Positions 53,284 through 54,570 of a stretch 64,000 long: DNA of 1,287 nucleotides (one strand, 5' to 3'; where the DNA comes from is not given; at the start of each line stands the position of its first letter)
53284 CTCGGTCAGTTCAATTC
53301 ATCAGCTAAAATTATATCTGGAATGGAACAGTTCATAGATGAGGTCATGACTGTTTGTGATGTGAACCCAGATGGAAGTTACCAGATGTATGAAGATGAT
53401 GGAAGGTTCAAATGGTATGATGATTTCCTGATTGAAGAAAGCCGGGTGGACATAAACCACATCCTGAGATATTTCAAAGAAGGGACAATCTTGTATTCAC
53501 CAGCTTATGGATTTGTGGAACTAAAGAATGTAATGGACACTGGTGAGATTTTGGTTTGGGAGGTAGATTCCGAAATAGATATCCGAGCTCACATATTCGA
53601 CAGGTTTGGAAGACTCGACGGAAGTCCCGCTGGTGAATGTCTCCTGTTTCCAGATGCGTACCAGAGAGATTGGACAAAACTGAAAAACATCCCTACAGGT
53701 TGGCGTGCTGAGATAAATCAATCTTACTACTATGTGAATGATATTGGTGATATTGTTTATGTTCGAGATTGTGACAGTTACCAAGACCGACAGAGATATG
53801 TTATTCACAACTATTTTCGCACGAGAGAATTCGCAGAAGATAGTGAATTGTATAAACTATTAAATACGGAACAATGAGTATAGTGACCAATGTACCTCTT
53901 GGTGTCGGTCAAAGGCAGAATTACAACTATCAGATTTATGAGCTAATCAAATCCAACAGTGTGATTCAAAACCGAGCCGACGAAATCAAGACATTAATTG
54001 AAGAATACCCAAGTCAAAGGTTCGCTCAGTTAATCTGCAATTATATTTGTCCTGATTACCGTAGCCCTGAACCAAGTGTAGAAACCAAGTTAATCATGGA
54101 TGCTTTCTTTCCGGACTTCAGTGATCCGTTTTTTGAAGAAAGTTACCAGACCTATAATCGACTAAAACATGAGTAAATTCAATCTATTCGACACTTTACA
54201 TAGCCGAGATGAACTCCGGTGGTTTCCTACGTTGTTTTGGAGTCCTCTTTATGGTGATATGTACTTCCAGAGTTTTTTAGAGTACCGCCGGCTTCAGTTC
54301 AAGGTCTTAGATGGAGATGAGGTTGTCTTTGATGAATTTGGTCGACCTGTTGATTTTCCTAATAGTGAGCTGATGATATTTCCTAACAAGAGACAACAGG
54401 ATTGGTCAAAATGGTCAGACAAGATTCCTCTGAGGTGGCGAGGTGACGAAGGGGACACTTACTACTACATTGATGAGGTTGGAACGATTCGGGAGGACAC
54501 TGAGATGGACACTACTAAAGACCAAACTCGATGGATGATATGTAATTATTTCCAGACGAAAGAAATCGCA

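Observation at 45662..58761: Expanded paralog family B: a shared C-terminal module with variable numbers of an N-terminal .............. repeat (1 to about 7 copies)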

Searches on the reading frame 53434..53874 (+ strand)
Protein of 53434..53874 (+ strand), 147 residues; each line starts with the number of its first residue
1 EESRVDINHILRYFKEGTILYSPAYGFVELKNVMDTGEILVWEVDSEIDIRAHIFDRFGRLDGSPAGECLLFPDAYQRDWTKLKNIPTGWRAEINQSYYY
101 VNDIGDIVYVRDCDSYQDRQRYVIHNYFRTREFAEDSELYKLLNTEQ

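Call 13: find_homologous_proteins(query=A1, max_evalue=0.001)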
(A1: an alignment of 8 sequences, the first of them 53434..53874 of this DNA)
Query A1 (8 sequences) (147 aa, profile of the alignment): 6 proteins with E <= 0.001 among 281 candidates.
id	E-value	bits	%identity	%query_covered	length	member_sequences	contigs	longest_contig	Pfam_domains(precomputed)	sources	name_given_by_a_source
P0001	4.8e-46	174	97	100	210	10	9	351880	-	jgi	jgi:hypothetical protein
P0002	1.5e-43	166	26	64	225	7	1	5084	-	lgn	-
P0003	3.7e-40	155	27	56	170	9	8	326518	-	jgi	jgi:hypothetical protein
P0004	1.1e-26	112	25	58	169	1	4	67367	-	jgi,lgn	jgi:hypothetical protein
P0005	4.0e-11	61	31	66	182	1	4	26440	-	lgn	-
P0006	8.0e-5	41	49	28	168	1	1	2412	-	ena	-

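Call 16: find_encoding_contigs(protein=P0001, flank=10000, max_places=4)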
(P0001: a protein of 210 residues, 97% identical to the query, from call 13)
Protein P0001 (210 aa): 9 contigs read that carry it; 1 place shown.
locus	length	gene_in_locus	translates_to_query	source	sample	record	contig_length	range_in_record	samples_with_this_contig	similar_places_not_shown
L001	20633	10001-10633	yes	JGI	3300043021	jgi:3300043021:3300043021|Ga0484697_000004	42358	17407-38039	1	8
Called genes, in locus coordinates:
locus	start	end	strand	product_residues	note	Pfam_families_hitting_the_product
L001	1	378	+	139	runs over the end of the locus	-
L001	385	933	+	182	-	-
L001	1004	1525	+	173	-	-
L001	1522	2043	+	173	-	-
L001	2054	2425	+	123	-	-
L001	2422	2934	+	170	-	-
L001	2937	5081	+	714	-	PF18346:SH3_15 (faint), PF08971:GlgS (faint)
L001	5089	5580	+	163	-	-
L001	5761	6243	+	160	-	-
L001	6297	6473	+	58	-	-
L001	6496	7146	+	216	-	-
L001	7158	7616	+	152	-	PF09643:YopX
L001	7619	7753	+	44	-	-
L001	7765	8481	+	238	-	-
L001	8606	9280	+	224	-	-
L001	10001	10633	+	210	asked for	-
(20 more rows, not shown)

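Call 19: search_protein_representatives(alignment_id=A1)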
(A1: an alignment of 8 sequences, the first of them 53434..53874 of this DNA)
Query: 8 sequences, 146 profile positions. Proteins with E-value up to 0.001 (for the whole library): 4015; up to 1e-10: 603; up to 1e-30: 8. The best 150 are listed.
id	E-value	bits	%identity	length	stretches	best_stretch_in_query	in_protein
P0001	1.5e-46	174.3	-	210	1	2-145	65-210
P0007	4.5e-46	172.8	-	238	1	6-143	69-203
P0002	4.7e-44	166.3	-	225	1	2-145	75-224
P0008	5.6e-43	162.8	-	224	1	2-145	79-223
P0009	1.5e-42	161.4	-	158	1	3-142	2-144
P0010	1.6e-40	154.8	-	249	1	2-143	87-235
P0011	3.6e-40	153.7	-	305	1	2-144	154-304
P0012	2.1e-31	125.3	-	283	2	2-133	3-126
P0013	2.0e-30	122.1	-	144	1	4-143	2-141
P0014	4.0e-30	121.1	-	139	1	5-143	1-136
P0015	4.1e-28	114.6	-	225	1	3-145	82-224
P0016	1.2e-27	113.1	-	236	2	3-83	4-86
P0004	3.4e-27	111.6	-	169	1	18-143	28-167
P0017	7.4e-25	104.0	-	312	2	4-87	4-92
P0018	7.7e-23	97.5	-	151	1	2-133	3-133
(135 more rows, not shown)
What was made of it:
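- On The C1-C2 family itself (unnamed; 4,015 representatives at E up to 1e-3): An exhaustive HMMER search gives 603 proteins at E up to 1e-10 (call 19).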

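Call 23: search_protein_families(library=pfam, alignment_id=A2, max_evalue=0.01)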
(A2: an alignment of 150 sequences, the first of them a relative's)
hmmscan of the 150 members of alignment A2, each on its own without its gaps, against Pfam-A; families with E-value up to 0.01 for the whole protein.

A. member 1, P0004 (169 aa): 0 families

B. families by the number of members that match (of 150 scanned): 9 families
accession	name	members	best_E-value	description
PF10447.15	EXOSC1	1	4.7e-05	Exosome component EXOSC1/CSL4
PF23772.1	Phage_g100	1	0.0032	Phage g100-like protein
PF18444.7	RRM_9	1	0.0046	RNA recognition motif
PF10689.14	DUF2496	1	0.0048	Protein of unknown function (DUF2496)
PF08360.16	TetR_C_5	1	0.0048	QacR-like protein, C-terminal region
PF11103.14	DUF2887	1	0.0051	Protein of unknown function (DUF2887)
PF02765.23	POT1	1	0.0057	Telomeric single stranded DNA binding POT1/CDC13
PF04969.22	CS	1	0.0059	CS domain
PF20299.4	NARF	1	0.0095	Nucleotidyltransferase-Associated Rossmannoid Fold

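Call 39: search_protein_families(library=phrogs, alignment_id=A2, max_evalue=0.001)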
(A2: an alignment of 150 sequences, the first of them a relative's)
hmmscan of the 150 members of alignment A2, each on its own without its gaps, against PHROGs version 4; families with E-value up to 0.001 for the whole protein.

A. member 1, P0004 (169 aa): 0 families

B. families by the number of members that match (of 150 scanned): 7 families
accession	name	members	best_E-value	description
phrog_7488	-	5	7e-07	-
phrog_229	-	1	3.2e-15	MazG-like pyrophosphatase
phrog_33085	-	1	1.1e-10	-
phrog_9112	-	1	3.2e-05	-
phrog_7617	-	1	0.00012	-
phrog_14634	-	1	0.00084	DNA binding protein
phrog_32433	-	1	0.00088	-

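Call 43: find_encoding_contigs(protein=P0004, flank=10000, max_places=3)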
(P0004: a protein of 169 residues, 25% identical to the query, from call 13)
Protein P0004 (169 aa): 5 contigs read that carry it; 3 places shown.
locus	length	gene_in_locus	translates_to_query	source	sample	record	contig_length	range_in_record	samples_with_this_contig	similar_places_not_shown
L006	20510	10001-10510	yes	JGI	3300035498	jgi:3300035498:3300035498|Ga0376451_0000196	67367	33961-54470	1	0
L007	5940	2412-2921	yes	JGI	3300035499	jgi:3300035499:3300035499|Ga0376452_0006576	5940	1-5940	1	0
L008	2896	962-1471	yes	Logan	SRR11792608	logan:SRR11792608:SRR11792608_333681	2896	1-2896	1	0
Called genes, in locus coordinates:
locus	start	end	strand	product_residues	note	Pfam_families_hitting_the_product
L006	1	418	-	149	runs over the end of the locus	-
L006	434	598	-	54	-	-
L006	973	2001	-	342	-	-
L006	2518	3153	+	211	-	-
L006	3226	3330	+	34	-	-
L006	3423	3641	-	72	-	-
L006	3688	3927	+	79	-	-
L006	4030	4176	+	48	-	-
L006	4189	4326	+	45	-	-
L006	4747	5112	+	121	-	-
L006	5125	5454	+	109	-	-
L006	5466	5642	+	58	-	-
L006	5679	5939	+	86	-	-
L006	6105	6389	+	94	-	-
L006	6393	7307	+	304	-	-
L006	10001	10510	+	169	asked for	-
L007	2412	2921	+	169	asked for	-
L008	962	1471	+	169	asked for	-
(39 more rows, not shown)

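Call 55: search_dna_similar(query=P0013, collection=phages, mode=protein, max_rows=40, max_evalue=0.001)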
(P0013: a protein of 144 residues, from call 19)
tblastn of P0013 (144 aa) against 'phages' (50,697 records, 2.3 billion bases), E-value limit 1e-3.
Records with a match: 12; places in all: 15; records where one place covers at least 80% of the query: 3.
Best place of each record, by identity: <60% 12.
By first word of the organism name: uncultured 4; Bacteroides 3; Bacteriophage 2; crAssphage 1; Dulem 1; Kolpuevirus 1.
By host as written in the record: - 7; Bacteroides thetaiotaomicron VPI-5484 2; Bacteroides thetaiotaomicron VPI-5486 1; Propithecus coquereli 1; Bacteroides cellulosilyticus 1.
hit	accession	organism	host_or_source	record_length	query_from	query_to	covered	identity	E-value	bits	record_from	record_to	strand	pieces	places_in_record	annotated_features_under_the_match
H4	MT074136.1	Bacteroides phage DAC15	Bacteroides thetaiotaomicron VPI-5484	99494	2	84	58%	46.6%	4e-9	59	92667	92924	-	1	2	hypothetical protein (x2)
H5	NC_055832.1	Bacteroides phage DAC15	Bacteroides thetaiotaomicron VPI-5484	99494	2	84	58%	46.6%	4e-9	59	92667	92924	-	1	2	hypothetical protein (x2)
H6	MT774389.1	uncultured phage cr116_1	human feces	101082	3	125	85%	30.9%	4e-7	53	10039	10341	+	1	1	hypothetical protein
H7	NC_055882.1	uncultured phage cr116_1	human feces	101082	3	125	85%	30.9%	4e-7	53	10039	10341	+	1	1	hypothetical protein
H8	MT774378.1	uncultured phage cr106_1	human feces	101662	3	82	56%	44.4%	5e-10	62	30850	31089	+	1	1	hypothetical protein (x2)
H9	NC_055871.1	uncultured phage cr106_1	human feces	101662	3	82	56%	44.4%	5e-10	62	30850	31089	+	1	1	hypothetical protein (x2)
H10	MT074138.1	Bacteroides phage DAC17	Bacteroides thetaiotaomicron VPI-5486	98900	2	99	68%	35.0%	1e-9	61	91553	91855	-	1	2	hypothetical protein (x2)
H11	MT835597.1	Bacteriophage sp.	human fecal samples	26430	2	123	85%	27.0%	1e-4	46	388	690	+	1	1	record has no annotation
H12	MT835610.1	Bacteriophage sp.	human fecal samples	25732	2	85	58%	35.2%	9e-4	44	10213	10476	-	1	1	record has no annotation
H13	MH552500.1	crAssphage sp. isolate ctcc615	mouse tissue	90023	5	78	51%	39.2%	8e-4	44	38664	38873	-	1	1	hypothetical protein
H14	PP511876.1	Dulem virus 42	Propithecus coquereli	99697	2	78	53%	34.1%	5e-4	44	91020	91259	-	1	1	hypothetical protein (x2)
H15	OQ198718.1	Kolpuevirus sp. 'frurule'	Bacteroides cellulosilyticus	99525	3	78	53%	33.8%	3e-4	45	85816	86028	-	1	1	hypothetical protein (x2)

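Call 56: get_annotated_region(hit=H4, flank=5000)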
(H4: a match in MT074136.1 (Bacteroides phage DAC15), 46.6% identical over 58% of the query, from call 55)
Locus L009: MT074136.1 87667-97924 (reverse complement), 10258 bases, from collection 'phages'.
description: Bacteroides phage DAC15, complete genome.
organism: Bacteroides phage DAC15 (NCBI taxid 2710495)
taxonomy: Viruses; Duplodnaviria; Heunggongvirae; Uroviricota; Caudoviricetes; Crassvirales; Steigviridae; Asinivirinae; Wulfhauvirus; Wulfhauvirus bangladeshii
host: Bacteroides thetaiotaomicron VPI-5484; source: primary sewage effluent collected as it entered a drainage canal; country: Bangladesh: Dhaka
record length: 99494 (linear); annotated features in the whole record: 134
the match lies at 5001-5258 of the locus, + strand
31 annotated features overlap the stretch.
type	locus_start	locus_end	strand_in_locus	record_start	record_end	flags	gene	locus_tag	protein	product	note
repeat_region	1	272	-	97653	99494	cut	-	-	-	-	Exact direct terminal repeat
CDS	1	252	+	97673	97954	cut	-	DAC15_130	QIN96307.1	hypothetical protein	-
CDS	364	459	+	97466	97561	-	-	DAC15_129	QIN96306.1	hypothetical protein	-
tRNA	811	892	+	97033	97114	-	-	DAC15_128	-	tRNA-Leu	-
CDS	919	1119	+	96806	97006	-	-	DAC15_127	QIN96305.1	hypothetical protein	-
CDS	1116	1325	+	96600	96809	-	-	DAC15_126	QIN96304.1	hypothetical protein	-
CDS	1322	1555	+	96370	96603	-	-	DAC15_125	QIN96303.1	hypothetical protein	-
CDS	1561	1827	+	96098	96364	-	-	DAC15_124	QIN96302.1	hypothetical protein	-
CDS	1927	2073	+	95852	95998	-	-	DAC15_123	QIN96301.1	hypothetical protein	-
CDS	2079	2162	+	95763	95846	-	-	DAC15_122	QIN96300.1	hypothetical protein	-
CDS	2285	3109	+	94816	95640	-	-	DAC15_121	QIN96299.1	hypothetical protein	-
tRNA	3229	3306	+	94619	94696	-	-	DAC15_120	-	tRNA-Arg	-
CDS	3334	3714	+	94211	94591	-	-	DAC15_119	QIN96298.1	hypothetical protein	-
CDS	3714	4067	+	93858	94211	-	-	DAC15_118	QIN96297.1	hypothetical protein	-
CDS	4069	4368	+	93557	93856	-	-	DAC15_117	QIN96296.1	hypothetical protein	-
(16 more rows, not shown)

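Call 73: find_related_loci(query=A7, collection=genome_contigs, flank=6000)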
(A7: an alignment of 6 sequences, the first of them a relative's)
Query A7 (160 aa) in genome_contigs; peptide patterns used: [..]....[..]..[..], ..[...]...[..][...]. (x = any residue, [..] = any of these).
76 stretches matched a pattern; 13 encode a relative of the query (tblastn E <= 1e-3); 13 distinct loci.
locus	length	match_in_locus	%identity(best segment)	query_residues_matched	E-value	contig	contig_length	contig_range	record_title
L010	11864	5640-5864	51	4-88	2e-17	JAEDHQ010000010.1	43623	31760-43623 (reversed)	MAG: Bacilli bacterium isolate MAG140 NODE_461_length_43623_cov_7.451317, whole genome shotgun sequence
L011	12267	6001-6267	48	1-88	1e-16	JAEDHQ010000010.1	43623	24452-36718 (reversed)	MAG: Bacilli bacterium isolate MAG140 NODE_461_length_43623_cov_7.451317, whole genome shotgun sequence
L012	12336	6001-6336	30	2-130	3e-16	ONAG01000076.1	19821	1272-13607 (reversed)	uncultured Prevotellaceae bacterium isolate RUG112 genome assembly, contig: scaffold_1099, whole genome shotgun sequence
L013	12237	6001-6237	41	1-90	5e-16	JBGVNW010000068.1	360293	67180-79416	MAG: Bacilli bacterium isolate fecal_MAG_225 fecal_MAG_225_contig_0068, whole genome shotgun sequence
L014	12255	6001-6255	47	5-93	2e-15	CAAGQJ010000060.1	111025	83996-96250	MAG TPA_asm: Bacilli bacterium, isolate HGM10836, WGS project CAAGQJ010000000 data, contig: SRS820617_35_k75_330919, who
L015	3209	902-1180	42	5-96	2e-15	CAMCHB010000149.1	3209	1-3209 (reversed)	MAG: uncultured Clostridium sp. isolate ERR1855544_bin.37_metaWRAP_v1.3_MAG genome assembly, contig: ERZ9514781.12599, w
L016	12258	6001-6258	43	4-94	6e-15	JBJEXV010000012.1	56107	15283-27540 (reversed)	MAG: Candidatus Coprovivens sp. isolate PUUB64_bin.034 NODE_142_length_56107_cov_10.960340, whole genome shotgun sequenc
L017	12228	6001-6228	45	4-88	2e-14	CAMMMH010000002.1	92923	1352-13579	MAG: uncultured Tenericutes bacterium isolate ERR4968579_bin.33_MetaWRAP_v1.1_MAG genome assembly, contig: NODE_139_leng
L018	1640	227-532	35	1-104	4e-14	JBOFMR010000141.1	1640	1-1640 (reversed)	MAG: Phocaeicola sp. isolate WFFMC_MAG_309 k139_76140_flag=0_multi=44.6183_len=1640, whole genome shotgun sequence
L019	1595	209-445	39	1-88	5e-13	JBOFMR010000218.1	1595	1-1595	MAG: Phocaeicola sp. isolate WFFMC_MAG_309 k139_41895_flag=0_multi=94.2266_len=1595, whole genome shotgun sequence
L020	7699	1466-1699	41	5-90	1e-12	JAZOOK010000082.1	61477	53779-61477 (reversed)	MAG: Candidatus Coprovivens sp. isolate T1900045629_YK20190323.MAGScoT_cleanbin_000017 SGB_8053_k141_2487301, whole geno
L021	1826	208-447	40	1-88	1e-11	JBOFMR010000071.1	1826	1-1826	MAG: Phocaeicola sp. isolate WFFMC_MAG_309 k139_88840_flag=1_multi=10.8892_len=1826, whole genome shotgun sequence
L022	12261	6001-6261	38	1-90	2e-11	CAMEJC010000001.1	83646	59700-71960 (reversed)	MAG: uncultured Tenericutes bacterium isolate SRR15057922_bin.2_metaWRAP_v1.3_MAG genome assembly, contig: ERZ10407413.7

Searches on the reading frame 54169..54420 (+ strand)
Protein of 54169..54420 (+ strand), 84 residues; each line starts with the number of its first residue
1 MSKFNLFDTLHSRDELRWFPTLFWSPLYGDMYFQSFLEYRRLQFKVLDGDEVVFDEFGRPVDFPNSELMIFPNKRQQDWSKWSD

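Call 70: search_solved_structures(query=A6, max_evalue=10, show_alignments=1)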
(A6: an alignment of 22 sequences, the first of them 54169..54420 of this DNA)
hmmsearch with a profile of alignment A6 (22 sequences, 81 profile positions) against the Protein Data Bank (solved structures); distinct sequences matched with E-value up to 10: 25.
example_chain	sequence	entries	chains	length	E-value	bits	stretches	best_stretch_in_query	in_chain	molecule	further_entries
4zlr_A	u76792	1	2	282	9.1e-05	25.5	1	32-70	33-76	Brain tumor protein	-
5ex7_A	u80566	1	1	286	9.5e-05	25.5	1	32-70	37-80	Brain tumor protein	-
1q7f_A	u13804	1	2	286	9.7e-05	25.4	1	32-70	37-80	brain tumor CG10719-PA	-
7b2r_A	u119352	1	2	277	0.0086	19.2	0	29-59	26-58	Tripartite motif-containing protein 2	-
7b96_A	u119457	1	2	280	0.009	19.1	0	29-59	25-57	Isoform 2 of Tripartite motif-containing protein 2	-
7qrv_A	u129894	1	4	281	0.0092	19.1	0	29-59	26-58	Tripartite motif-containing protein 2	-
7qrw_A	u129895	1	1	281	0.037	17.2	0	30-59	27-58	Isoform 4 of Tripartite motif-containing protein 3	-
2krm_A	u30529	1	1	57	0.051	16.7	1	29-71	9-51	CD2-associated protein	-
2mcn_A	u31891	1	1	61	0.058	16.5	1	29-71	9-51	CD2-associated protein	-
2j6f_A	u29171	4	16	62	0.06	16.5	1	29-71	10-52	CD2-ASSOCIATED PROTEIN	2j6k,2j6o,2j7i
4wci_A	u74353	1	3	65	0.071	16.3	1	29-71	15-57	CD2-associated protein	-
9fhl_C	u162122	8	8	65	0.19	14.9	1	8-30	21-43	Small zinc finger protein HVO-2753-like zinc-binding pocket domain-containing protein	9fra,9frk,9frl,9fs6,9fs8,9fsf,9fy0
2b0r_A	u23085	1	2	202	0.33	14.1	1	38-79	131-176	possible adenyl cyclase-associated protein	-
8imy_D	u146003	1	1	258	0.54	13.4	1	28-79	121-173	UL16-binding protein 2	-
3zw5_A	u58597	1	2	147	0.72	13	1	6-49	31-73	GLYOXALASE DOMAIN-CONTAINING PROTEIN 5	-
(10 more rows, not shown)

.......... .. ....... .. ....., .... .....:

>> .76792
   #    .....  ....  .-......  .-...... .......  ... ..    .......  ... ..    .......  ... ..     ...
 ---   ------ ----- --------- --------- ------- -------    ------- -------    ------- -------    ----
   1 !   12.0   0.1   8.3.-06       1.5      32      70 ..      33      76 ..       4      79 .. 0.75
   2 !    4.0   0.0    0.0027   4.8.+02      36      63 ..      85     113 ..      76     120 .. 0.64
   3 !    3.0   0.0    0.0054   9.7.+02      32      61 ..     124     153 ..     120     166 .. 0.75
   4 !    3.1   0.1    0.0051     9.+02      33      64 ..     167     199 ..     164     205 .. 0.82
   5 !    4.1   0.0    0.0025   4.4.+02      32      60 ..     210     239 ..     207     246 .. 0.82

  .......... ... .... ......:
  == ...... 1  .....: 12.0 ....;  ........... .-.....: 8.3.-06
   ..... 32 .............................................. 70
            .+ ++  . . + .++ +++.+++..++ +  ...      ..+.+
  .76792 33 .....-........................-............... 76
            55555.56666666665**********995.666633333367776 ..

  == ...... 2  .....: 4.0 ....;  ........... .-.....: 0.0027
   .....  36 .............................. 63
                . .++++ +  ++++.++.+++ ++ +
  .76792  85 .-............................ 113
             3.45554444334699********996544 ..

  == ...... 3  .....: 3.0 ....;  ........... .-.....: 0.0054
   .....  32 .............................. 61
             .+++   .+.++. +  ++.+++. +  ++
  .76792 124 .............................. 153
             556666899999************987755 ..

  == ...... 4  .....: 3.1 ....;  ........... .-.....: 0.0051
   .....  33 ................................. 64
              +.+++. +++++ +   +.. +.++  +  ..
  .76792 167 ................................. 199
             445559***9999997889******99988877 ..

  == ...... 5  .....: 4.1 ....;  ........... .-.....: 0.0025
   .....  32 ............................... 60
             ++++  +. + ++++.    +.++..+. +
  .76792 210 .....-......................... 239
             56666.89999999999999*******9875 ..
